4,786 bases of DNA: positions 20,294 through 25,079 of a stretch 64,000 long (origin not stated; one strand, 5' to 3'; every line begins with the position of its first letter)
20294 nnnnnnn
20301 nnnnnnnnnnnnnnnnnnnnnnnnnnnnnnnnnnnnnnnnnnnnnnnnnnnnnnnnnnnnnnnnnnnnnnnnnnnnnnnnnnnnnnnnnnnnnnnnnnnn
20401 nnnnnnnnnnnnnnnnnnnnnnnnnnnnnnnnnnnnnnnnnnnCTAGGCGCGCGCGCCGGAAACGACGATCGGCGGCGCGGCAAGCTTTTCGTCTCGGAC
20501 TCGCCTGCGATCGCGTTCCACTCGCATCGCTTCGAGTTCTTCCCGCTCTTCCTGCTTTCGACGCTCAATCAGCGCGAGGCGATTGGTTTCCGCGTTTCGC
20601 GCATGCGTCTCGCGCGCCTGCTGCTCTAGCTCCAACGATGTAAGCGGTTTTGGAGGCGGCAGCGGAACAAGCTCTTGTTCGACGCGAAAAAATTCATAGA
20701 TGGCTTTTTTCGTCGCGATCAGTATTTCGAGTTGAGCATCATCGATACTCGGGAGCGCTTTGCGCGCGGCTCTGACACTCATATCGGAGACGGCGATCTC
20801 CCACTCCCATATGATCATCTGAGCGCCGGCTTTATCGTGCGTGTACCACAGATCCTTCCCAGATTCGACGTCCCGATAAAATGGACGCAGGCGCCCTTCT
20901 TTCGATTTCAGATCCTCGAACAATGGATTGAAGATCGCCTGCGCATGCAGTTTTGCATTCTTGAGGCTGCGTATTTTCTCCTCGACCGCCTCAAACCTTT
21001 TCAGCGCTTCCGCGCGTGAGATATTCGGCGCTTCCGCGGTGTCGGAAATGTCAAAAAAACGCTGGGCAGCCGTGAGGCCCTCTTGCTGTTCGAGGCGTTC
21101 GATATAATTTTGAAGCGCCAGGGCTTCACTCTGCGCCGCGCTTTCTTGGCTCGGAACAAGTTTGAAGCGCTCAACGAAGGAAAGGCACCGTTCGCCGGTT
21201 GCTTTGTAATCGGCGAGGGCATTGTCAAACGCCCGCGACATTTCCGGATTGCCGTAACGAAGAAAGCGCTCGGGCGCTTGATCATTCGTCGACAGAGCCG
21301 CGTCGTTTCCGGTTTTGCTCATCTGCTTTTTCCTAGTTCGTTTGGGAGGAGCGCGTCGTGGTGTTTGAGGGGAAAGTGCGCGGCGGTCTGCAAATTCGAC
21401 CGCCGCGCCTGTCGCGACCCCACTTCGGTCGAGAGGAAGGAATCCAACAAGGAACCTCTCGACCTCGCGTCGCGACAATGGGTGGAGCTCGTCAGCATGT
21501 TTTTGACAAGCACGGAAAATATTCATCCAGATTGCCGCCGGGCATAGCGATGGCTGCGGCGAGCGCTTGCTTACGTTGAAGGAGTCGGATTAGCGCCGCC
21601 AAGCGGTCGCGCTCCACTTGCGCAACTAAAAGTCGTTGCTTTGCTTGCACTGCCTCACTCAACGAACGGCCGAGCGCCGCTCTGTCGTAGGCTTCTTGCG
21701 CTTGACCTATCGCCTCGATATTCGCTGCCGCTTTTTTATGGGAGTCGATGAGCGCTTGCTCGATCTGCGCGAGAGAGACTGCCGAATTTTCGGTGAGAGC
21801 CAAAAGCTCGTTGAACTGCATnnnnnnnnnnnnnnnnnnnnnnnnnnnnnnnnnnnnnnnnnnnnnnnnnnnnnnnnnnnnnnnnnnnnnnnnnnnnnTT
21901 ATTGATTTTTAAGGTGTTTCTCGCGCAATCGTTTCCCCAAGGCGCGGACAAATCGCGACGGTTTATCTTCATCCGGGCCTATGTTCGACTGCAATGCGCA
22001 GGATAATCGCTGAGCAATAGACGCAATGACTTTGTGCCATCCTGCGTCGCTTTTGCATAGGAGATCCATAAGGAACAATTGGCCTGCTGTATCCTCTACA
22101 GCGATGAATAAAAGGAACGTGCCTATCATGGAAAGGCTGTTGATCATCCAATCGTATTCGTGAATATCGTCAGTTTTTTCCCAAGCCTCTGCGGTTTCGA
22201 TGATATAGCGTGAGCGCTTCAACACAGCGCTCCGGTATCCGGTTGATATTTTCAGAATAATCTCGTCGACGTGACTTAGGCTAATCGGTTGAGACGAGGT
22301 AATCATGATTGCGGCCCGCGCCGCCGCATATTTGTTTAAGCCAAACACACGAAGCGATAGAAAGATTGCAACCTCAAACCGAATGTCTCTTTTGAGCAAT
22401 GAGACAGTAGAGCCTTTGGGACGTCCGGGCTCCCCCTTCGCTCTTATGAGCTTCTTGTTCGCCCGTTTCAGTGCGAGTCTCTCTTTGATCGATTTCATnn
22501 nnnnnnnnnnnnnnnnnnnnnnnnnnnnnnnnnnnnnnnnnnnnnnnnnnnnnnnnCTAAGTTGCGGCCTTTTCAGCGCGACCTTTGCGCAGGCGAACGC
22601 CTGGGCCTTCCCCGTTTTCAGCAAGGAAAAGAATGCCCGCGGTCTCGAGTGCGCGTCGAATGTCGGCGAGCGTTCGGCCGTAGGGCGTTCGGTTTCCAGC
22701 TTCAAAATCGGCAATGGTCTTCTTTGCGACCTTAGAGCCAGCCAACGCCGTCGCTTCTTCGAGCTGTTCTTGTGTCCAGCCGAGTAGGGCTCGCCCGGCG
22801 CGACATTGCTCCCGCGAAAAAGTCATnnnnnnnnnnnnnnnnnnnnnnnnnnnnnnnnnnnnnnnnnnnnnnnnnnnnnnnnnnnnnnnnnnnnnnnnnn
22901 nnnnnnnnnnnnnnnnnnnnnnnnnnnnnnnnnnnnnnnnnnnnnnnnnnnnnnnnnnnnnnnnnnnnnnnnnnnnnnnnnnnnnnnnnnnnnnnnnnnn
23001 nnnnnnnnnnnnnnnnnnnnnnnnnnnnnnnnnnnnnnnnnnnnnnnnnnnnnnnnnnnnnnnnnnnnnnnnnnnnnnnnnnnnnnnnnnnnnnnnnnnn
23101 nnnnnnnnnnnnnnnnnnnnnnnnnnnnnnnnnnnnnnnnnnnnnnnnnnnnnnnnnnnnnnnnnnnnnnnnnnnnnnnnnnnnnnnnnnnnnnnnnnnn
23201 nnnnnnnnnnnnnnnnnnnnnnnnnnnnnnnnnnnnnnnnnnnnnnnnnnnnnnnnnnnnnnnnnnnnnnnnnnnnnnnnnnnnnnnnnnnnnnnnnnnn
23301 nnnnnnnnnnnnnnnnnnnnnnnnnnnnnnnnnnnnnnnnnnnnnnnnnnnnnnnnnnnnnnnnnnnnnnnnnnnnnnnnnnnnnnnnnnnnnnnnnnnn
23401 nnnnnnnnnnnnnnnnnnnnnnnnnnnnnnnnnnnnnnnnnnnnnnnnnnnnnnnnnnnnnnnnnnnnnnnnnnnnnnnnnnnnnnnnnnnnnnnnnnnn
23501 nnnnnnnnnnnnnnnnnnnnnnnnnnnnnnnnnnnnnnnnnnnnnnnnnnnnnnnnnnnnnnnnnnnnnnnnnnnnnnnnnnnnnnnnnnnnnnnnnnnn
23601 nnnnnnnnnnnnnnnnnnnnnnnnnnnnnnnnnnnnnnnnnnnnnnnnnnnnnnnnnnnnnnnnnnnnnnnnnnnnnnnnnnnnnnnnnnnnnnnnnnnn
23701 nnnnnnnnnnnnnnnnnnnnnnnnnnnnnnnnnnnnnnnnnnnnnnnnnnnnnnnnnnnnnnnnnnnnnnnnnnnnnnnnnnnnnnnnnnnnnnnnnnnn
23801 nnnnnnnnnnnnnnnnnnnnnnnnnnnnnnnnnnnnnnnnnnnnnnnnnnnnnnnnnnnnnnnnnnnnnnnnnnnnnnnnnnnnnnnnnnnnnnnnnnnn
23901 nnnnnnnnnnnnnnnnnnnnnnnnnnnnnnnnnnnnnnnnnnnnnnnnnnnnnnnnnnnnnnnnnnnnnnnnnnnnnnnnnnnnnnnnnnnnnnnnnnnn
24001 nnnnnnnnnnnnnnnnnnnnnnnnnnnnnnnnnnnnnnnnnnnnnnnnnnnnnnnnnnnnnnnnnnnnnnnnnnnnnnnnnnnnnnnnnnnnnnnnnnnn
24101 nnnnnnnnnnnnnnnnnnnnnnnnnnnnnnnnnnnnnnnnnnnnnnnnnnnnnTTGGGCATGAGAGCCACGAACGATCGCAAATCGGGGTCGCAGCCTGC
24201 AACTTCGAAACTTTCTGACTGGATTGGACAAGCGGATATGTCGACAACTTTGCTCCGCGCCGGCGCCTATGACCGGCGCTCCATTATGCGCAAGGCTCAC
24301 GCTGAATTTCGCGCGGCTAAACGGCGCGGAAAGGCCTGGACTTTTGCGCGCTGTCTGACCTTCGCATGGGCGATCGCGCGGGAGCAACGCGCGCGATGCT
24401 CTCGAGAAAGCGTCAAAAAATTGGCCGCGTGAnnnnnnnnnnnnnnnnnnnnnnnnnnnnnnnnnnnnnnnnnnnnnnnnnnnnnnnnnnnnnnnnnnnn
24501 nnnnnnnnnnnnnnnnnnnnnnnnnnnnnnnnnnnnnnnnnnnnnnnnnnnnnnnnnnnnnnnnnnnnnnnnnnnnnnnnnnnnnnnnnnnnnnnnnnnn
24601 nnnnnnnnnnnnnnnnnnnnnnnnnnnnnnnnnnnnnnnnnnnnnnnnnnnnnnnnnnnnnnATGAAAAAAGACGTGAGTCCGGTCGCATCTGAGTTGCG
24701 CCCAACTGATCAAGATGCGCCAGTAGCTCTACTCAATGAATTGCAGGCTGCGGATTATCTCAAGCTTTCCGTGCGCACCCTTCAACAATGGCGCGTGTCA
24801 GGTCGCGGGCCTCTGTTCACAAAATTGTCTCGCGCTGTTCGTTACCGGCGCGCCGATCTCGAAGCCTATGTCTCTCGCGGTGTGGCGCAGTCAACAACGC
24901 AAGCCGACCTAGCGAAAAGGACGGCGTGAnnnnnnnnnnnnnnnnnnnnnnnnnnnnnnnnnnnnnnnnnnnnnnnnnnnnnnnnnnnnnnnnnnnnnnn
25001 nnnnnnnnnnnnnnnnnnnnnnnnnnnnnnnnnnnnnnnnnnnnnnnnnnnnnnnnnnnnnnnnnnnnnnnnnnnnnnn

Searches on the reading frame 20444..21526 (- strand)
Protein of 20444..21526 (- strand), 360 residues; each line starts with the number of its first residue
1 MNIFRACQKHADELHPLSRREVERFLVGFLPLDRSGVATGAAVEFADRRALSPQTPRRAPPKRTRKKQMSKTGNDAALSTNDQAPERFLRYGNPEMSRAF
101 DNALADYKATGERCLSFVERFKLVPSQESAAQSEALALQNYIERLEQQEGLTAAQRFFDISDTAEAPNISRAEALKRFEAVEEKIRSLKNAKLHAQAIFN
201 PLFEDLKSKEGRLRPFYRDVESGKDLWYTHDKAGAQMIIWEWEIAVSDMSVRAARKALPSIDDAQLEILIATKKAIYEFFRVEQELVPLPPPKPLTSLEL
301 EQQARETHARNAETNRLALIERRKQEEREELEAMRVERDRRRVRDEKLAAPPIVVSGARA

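Call 6: search_protein_families(library=pfam, proteins=[window:20444-21526:-], max_evalue=0.01)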
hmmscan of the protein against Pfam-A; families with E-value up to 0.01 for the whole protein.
window:20444-21526:- (360 aa): 0 families

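Call 7: search_protein_families(library=ncbifam, proteins=[window:20444-21526:-], max_evalue=0.1)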
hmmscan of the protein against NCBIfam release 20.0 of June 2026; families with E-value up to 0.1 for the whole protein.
window:20444-21526:- (360 aa): 0 families

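Call 29: search_protein_families(library=phrogs, proteins=[window:20444-21526:-], max_evalue=0.05)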
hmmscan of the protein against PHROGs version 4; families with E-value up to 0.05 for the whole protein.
window:20444-21526:- (360 aa): 0 families

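Call 39: search_dna_similar(query=window:20447-21526:-, collection=phages, mode=protein, max_evalue=0.01, max_rows=8)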
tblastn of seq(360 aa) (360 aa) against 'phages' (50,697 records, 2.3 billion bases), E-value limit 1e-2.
No match.

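Call 53: search_protein_families(library=padloc, proteins=[window:20444-21526:-], max_evalue=0.01)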
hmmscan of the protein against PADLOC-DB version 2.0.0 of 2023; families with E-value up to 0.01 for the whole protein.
window:20444-21526:- (360 aa): 0 families

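Call 69: search_protein_representatives(protein=window:20444-21526:-)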
Query: 360 residues. Proteins with E-value up to 0.001 (for the whole library): 5; up to 1e-10: 2; up to 1e-30: 1. The best 5 are listed.
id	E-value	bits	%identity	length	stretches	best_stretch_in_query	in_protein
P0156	3.0e-181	618.4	99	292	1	69-360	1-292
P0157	7.5e-15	71.6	32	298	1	96-359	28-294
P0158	4.5e-05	39.4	31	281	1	150-338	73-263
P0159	6.4e-05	38.9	31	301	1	145-318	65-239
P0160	1.2e-04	38.0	29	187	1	178-343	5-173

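Call 79: predict_structure(alignment_id=A3)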
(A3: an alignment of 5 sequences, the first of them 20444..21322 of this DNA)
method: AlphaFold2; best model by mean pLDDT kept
length: 292 residues; sequences in the alignment: 5
mean_pLDDT: 71.1   pTM: 0.39
mean pLDDT of the five models: 71.1, 69.1, 67.7, 65.3, 64.5
residues with pLDDT >= 90: 51; 70-90: 115; 50-70: 62; < 50: 64
segments of 3 or more residues with pLDDT < 50: 1-24, 162-179, 213-221, 286-292
pLDDT, mean of each block of 10 residues (from residue 1): 36 32 55 85 89 91 95 92 88 75 93 96 87 88 79 55 48 48 54 63 63 48 54 77 85 89 84 72 49 35
secondary structure, 60 per line:
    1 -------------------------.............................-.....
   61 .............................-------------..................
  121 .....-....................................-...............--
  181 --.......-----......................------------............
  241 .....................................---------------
elements in order: H26-54 H56-89 H103-125 H127-162 H164-178 H183-189 H195-216 H229-277

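Call 83: fold_search(model_id=the predicted structure, library=viral)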
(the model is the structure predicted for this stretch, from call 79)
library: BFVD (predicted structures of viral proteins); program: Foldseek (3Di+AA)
matches with E <= 10: 602; with E <= 0.001: 0
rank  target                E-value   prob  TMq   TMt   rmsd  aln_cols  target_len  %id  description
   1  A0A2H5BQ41            6.3e-03  0.90  0.20  0.22  34.2       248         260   15  Uncharacterized protein [Vibrio phage Vp_R1]
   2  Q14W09                1.1e-01  0.30  0.15  0.09  20.9       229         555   10  ORF97 [Ranid herpesvirus 2]
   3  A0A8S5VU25            1.3e-01  0.28  0.18  0.07  51.2       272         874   13  STRUCTURAL MAINTENANCE OF CHROMOSOMES PROTEIN [Ackermannviridae sp.]
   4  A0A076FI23            1.5e-01  0.98  0.31  0.51  28.1       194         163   12  Uncharacterized protein [Aureococcus anophagefferens virus]
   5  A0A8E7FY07            1.6e-01  0.44  0.23  0.27  24.0       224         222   14  (no name in the UniProt tables at hand)
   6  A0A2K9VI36            1.6e-01  0.30  0.16  0.07  18.1       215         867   13  Bacteriophage T7 tail fibre protein-like N-terminal domain-containing protein [Pseudomonas phage PollyC]
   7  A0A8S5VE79            1.7e-01  0.25  0.18  0.08  20.5       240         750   13  Tail tape measure protein [Siphoviridae sp. ctClL93]
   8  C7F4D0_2              1.9e-01  0.25  0.18  0.05  56.1       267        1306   16  (no name in the UniProt tables at hand)
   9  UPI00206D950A         2.0e-01  0.33  0.16  0.26  13.2       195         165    7  (no name look-up for this kind of identifier)
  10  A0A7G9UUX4            2.1e-01  0.30  0.20  0.07  39.4       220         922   12  (no name in the UniProt tables at hand)
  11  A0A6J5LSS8            2.4e-01  0.14  0.13  0.15  30.5       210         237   15  Internal virion protein [uncultured Caudovirales phage]
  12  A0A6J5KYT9            2.5e-01  0.33  0.19  0.15  29.8       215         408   11  Uncharacterized protein [uncultured Caudovirales phage]
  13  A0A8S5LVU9            2.5e-01  0.23  0.20  0.10  38.4       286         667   12  Uncharacterized protein [Myoviridae sp. ctplG2]
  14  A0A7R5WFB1            2.5e-01  0.23  0.20  0.09  60.3       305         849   14  Putative transcription factor [Diachasmimorpha longicaudata entomopoxvirus]
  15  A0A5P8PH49            2.7e-01  0.21  0.16  0.17  24.4       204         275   14  Putative anti-sigma cofactor [Serratia phage Muldoon]
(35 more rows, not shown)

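Call 84: fold_search(model_id=the predicted structure, library=pdb)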
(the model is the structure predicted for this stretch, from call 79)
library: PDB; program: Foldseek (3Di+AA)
matches with E <= 10: 512; with E <= 0.001: 0
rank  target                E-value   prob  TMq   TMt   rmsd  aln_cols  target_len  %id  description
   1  4cgk_A                4.3e-02  0.57  0.17  0.15  16.2       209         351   15  Crystal structure of the essential protein PcsB from Streptococcus pneumoniae (released 2014-05-21)
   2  4cgk_B                7.5e-02  0.51  0.18  0.15  16.3       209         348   14  Crystal structure of the essential protein PcsB from Streptococcus pneumoniae (released 2014-05-21)
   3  7aal_A                1.0e-01  0.35  0.16  0.16  36.4       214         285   14  Crystal structure of the F-BAR domain of PSTIPIP1, G258A mutant (released 2022-02-23)
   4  7aam_A                1.2e-01  0.30  0.16  0.16  36.3       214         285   14  Crystal structure of the F-BAR domain of PSTIPIP1 bound to the CTH domain of the phosphatase LYP (released 2022-02-23)
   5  8i4v_B                1.4e-01  0.30  0.16  0.18  30.3       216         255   12  Cryo-EM structure of 5-subunit Smc5/6 arm region (released 2024-06-26)
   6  3hai_A                1.8e-01  0.63  0.24  0.24  38.8       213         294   11  Crystal structure of human PACSIN1 F-BAR domain (P21 lattice) (released 2009-06-16)
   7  8wjo_B                2.3e-01  0.25  0.19  0.20  34.8       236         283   14  Cryo-EM structure of 8-subunit Smc5/6 arm region (released 2024-06-26)
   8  7o3x_A                2.4e-01  0.82  0.29  0.37  29.3       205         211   13  Structural basis for VIPP1 oligomerization and maintenance of thylakoid membrane integrity (released 2021-06-30)
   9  9l3r_B                2.6e-01  0.69  0.25  0.36  12.4       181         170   15  Human PI3KDELTA in complex with Zandelisib (released 2025-06-11)
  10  8qhx                  2.9e-01  0.82  0.30  0.42  41.1       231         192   13  280A Vipp1 H1-6 helical tubes in the presence of EPL (released 2024-09-18)
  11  4mu6                  3.1e-01  0.51  0.22  0.23  30.1       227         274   14  Crystal Structure of the N-terminal domain of Effector Protein LegC3 from Legionella pneumophila (released 2013-12-11)
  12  4bne_A                3.2e-01  0.15  0.14  0.14  36.6       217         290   14  Pacsin2 Interacts with Membranes and Actin-Filaments (released 2014-05-14)
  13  6pyr_B                3.4e-01  0.63  0.25  0.36  12.8       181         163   15  Human PI3Kdelta in complex with Compound 2-10 ((3S)-3-benzyl-3-methyl-5-[5-(2-methylpyrimidin-5-yl)pyrazolo[1,5-a]pyri (released 2019-08-28)
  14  8i21_B                3.4e-01  0.21  0.19  0.21  34.9       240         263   15  Cryo-EM structure of 6-subunit Smc5/6 arm region (released 2024-06-26)
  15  6ixf_B                3.4e-01  0.18  0.16  0.20  25.2       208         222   10  Crystal structure of SeMet apo SH3BP5 (P41) (released 2019-03-20)
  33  7jw1_E                5.7e-01  0.15  0.20  0.23  20.5       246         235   13  Satellite phage P4 procapsid including size determination (Sid) protein (released 2020-09-16)
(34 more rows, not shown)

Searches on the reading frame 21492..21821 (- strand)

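Call 6: search_protein_families(library=pfam, proteins=[window:21492-21821:-], max_evalue=0.01)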
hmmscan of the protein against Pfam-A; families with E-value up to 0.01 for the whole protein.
window:21492-21821:- (109 aa): 0 families

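Call 7: search_protein_families(library=ncbifam, proteins=[window:21492-21821:-], max_evalue=0.1)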
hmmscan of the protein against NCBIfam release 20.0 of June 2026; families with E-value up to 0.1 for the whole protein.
window:21492-21821:- (109 aa): 1 family
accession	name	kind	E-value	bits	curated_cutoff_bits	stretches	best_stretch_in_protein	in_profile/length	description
NF005905.0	PRK07883.1-3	equivalog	0.0095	14.6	508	1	28-93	395-459/581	DEDD exonuclease domain-containing protein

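Call 29: search_protein_families(library=phrogs, proteins=[window:21492-21821:-], max_evalue=0.05)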
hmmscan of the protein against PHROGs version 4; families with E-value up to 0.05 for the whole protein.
window:21492-21821:- (109 aa): 1 family
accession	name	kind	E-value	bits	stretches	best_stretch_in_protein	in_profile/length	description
phrog_14728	-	unknown function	0.0076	17.8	1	5-48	6-48/76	-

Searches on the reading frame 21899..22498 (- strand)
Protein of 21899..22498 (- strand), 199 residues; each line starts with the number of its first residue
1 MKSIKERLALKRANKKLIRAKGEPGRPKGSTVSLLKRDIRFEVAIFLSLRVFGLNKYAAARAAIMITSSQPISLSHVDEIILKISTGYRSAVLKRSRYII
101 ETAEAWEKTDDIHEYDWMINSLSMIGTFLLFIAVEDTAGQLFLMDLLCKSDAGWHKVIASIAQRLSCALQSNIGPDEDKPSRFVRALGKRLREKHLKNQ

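Call 6: search_protein_families(library=pfam, proteins=[window:21899-22498:-], max_evalue=0.01)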
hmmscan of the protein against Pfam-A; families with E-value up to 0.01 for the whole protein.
window:21899-22498:- (199 aa): 0 families

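Call 7: search_protein_families(library=ncbifam, proteins=[window:21899-22498:-], max_evalue=0.1)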
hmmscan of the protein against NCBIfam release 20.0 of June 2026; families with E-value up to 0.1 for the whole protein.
window:21899-22498:- (199 aa): 0 families

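Call 29: search_protein_families(library=phrogs, proteins=[window:21899-22498:-], max_evalue=0.05)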
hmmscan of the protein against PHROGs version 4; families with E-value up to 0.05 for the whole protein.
window:21899-22498:- (199 aa): 0 families

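Call 53: search_protein_families(library=padloc, proteins=[window:21899-22498:-], max_evalue=0.01)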
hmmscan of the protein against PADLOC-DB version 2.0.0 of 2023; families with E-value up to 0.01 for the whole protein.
window:21899-22498:- (199 aa): 0 families

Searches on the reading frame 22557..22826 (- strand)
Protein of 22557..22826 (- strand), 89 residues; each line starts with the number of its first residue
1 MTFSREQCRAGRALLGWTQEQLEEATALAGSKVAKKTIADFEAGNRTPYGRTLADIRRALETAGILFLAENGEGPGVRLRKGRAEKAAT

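Call 30: search_protein_families(library=phrogs, proteins=[window:22557-22826:-], max_evalue=0.05)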
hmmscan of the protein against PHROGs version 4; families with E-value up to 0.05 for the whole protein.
window:22557-22826:- (89 aa): 3 families
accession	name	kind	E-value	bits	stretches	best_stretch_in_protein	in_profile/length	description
phrog_3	-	transcription regulation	0.00098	20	1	5-72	90-151/430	transcriptional repressor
phrog_2104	-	unknown function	0.0074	17.5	1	2-56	38-87/103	-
phrog_4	-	transcription regulation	0.044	13.8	1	9-61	142-185/400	transcriptional repressor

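Call 73: search_protein_families(library=pfam, proteins=[window:22557-22826:-], max_evalue=0.1)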
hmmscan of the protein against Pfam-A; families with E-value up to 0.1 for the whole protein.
window:22557-22826:- (89 aa): 4 families
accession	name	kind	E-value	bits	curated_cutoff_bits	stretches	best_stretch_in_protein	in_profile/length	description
PF01381.28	HTH_3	-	0.0007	20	23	1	10-61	3-49/55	Helix-turn-helix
PF00157.23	Pou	-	0.005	17.2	27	1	9-43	14-49/72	Pou domain - N-terminal to homeobox domain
PF12844.13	HTH_19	-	0.0063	16.8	30.2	1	15-60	11-51/64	Helix-turn-helix domain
PF13560.12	HTH_31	-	0.007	17.1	27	1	12-62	10-56/64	Helix-turn-helix domain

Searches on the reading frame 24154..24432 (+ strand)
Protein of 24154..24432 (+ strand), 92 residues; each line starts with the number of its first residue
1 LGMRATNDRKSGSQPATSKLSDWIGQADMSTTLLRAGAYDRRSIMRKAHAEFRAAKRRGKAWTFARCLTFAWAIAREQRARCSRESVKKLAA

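Call 30: search_protein_families(library=phrogs, proteins=[window:24154-24432:+], max_evalue=0.05)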
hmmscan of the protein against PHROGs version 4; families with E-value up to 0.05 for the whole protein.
window:24154-24432:+ (92 aa): 1 family
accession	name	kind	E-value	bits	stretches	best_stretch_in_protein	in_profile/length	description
phrog_8305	-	unknown function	0.01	16.7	1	39-87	4-60/124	-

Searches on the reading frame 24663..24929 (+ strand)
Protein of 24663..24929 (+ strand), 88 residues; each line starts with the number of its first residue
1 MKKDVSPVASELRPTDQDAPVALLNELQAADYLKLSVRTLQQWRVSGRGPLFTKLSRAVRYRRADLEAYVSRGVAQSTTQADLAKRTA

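Call 73: search_protein_families(library=pfam, proteins=[window:24663-24929:+], max_evalue=0.1)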
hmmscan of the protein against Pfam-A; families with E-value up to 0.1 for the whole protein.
window:24663-24929:+ (88 aa): 1 family
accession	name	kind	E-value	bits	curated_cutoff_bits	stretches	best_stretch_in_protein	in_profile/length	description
PF12728.13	HTH_17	-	1.3e-09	38.7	27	1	28-72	6-49/51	Helix-turn-helix domain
